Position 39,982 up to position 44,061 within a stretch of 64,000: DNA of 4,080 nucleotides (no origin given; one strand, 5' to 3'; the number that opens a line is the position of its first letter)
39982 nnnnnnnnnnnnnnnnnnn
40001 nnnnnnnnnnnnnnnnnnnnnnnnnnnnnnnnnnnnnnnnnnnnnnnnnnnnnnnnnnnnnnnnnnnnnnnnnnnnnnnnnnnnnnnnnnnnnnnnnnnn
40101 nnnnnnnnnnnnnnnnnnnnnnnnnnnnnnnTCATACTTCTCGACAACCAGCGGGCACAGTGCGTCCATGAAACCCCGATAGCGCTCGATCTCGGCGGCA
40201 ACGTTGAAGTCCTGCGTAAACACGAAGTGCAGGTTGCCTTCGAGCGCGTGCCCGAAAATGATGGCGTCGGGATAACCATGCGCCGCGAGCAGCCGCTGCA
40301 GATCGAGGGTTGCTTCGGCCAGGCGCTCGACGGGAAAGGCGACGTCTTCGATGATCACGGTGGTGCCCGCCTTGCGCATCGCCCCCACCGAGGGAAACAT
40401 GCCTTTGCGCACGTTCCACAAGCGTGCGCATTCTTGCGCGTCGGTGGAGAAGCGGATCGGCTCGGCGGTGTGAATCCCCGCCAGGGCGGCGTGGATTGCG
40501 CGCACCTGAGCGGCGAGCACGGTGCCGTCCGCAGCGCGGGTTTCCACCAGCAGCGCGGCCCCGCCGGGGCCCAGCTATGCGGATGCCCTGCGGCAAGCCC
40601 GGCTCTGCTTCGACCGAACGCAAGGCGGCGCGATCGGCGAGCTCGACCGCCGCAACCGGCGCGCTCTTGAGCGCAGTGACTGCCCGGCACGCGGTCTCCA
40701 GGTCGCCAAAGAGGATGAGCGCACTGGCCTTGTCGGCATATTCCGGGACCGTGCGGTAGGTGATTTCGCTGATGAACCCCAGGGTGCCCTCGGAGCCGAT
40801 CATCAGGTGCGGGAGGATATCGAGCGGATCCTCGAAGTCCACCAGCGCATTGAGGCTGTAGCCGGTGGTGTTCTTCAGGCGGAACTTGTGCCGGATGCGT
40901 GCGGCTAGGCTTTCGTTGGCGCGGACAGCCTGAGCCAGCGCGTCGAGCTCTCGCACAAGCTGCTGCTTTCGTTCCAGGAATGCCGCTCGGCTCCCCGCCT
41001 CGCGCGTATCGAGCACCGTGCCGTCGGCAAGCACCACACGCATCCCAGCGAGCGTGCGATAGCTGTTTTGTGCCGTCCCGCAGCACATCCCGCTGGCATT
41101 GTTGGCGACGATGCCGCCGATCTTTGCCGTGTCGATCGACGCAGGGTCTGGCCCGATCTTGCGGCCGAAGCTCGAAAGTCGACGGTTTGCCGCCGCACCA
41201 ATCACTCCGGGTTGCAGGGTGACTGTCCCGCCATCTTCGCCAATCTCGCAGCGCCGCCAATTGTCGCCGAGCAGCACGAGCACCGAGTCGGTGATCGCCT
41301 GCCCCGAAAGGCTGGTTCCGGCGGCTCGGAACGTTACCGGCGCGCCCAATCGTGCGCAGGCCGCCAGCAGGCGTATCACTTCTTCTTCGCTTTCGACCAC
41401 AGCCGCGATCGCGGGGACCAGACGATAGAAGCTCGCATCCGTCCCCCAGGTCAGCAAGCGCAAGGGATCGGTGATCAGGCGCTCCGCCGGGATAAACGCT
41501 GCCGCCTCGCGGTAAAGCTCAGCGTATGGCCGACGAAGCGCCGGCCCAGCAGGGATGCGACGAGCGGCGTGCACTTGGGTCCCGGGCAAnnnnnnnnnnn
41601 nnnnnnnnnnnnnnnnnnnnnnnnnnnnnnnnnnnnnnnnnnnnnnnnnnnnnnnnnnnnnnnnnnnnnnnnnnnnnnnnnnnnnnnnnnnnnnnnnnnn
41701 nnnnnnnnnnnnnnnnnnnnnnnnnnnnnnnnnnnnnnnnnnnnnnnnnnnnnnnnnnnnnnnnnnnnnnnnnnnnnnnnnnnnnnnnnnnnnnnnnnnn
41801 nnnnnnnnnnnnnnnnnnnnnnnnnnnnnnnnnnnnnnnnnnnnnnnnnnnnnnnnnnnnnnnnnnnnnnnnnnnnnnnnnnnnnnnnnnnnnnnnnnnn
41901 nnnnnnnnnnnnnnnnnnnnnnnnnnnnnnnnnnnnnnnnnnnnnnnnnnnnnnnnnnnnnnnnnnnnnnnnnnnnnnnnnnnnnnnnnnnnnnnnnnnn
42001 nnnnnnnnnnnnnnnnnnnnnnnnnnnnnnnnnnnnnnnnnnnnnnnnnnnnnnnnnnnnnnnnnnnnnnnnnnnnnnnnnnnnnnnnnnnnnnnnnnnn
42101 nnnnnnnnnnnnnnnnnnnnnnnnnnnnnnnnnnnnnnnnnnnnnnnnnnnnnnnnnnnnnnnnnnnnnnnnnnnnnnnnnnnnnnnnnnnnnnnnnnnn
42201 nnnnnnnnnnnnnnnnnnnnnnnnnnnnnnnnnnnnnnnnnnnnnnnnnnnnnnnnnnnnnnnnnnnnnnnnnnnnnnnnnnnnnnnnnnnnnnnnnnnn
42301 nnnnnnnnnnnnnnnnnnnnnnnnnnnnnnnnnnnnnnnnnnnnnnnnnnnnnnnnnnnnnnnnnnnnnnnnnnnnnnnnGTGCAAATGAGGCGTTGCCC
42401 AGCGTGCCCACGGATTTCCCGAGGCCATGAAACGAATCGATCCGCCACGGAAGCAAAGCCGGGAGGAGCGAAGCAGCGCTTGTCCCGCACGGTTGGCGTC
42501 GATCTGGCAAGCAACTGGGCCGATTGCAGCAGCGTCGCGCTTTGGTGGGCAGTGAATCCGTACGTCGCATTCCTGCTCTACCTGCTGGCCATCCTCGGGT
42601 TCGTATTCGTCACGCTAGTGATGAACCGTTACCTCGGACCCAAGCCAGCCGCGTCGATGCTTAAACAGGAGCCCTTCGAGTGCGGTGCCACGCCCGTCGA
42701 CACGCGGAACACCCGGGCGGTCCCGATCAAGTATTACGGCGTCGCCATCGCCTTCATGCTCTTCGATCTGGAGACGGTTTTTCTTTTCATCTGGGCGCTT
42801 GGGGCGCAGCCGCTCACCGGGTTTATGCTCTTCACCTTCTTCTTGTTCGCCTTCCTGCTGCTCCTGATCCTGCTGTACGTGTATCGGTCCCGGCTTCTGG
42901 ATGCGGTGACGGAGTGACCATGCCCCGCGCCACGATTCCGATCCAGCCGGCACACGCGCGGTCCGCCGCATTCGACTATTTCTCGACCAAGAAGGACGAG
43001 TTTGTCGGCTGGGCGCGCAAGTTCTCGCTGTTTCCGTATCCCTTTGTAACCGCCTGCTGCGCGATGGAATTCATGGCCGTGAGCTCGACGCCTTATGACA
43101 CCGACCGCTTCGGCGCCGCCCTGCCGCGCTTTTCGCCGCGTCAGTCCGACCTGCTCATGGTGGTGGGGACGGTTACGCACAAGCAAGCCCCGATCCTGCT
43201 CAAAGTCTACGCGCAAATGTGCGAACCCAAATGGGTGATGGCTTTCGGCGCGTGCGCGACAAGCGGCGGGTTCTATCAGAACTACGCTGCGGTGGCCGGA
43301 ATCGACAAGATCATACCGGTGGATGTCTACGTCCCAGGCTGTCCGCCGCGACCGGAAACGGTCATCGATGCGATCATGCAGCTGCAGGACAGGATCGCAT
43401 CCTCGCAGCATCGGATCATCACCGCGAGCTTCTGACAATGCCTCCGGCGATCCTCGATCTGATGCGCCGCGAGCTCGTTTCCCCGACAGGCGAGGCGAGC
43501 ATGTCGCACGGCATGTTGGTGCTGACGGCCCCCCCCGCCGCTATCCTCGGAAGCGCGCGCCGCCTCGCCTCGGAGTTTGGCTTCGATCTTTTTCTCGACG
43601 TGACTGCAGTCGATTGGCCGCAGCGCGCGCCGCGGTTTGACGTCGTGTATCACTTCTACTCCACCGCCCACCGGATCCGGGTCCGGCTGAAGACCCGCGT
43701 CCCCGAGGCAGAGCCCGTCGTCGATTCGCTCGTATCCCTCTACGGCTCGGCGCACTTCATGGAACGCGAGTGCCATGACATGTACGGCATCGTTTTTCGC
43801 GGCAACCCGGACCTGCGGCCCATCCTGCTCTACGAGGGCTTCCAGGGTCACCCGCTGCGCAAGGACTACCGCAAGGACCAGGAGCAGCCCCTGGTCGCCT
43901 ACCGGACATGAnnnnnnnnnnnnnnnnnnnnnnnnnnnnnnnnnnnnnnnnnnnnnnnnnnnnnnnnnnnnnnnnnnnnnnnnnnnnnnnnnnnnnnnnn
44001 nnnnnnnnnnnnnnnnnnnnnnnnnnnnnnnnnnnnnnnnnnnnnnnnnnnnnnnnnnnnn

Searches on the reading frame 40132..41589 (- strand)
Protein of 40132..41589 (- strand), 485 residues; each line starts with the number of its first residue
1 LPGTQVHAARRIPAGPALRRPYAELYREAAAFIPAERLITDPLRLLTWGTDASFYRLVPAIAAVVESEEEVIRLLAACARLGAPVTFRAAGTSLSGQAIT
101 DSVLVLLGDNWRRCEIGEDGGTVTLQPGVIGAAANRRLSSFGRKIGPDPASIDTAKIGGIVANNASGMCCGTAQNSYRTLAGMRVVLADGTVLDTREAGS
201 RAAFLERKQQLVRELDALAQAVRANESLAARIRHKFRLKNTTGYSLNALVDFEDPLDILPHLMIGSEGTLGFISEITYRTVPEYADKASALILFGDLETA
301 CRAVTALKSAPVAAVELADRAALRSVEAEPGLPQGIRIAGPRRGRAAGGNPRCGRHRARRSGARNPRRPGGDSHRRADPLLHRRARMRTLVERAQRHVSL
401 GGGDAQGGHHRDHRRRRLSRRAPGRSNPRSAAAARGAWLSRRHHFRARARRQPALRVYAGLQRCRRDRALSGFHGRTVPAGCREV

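Call 57: search_protein_families(library=pfam, proteins=[window:40132-41589:-], max_evalue=0.001)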
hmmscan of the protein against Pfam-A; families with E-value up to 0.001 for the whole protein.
window:40132-41589:- (485 aa): 2 families
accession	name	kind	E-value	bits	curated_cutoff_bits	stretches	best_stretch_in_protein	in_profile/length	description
PF01565.28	FAD_binding_4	-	9.3e-33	113.3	26.4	1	59-195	1-138/139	FAD binding domain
PF02913.24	FAD-oxidase_C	-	0.00048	20.4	21.2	1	286-333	4-53/248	FAD linked oxidases, C-terminal domain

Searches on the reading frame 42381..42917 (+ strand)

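Call 57: search_protein_families(library=pfam, proteins=[window:42381-42917:+], max_evalue=0.001)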
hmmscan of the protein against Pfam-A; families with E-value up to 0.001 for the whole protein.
window:42381-42917:+ (178 aa): 1 family
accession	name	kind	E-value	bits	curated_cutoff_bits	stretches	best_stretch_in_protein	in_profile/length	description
PF00507.24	Oxidored_q4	-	5.6e-21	75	23.3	1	76-174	2-98/99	NADH-ubiquinone/plastoquinone oxidoreductase, chain 3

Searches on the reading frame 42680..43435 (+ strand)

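Call 57: search_protein_families(library=pfam, proteins=[window:42680-43435:+], max_evalue=0.001)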
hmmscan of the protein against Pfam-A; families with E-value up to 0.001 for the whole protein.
window:42680-43435:+ (251 aa): 1 family
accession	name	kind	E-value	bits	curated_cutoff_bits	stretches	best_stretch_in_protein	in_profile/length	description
PF01058.29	Oxidored_q6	-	2e-26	92.7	27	1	126-235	1-128/128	NADH ubiquinone oxidoreductase, 20 Kd subunit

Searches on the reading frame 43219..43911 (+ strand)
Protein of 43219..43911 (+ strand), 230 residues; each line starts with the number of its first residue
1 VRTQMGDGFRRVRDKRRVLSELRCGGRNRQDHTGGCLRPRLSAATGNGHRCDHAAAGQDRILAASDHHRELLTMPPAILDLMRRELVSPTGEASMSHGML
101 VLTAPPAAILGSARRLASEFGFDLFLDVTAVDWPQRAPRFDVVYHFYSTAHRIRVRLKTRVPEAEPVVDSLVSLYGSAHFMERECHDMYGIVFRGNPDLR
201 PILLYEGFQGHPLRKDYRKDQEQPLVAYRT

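Call 57: search_protein_families(library=pfam, proteins=[window:43219-43911:+], max_evalue=0.001)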
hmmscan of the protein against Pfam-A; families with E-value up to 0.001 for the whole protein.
window:43219-43911:+ (230 aa): 1 family
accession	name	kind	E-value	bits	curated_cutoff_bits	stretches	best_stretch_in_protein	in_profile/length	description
PF00329.25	Complex1_30kDa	-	1.2e-39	136.1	22.5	1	103-221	2-122/124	Respiratory-chain NADH dehydrogenase, 30 Kd subunit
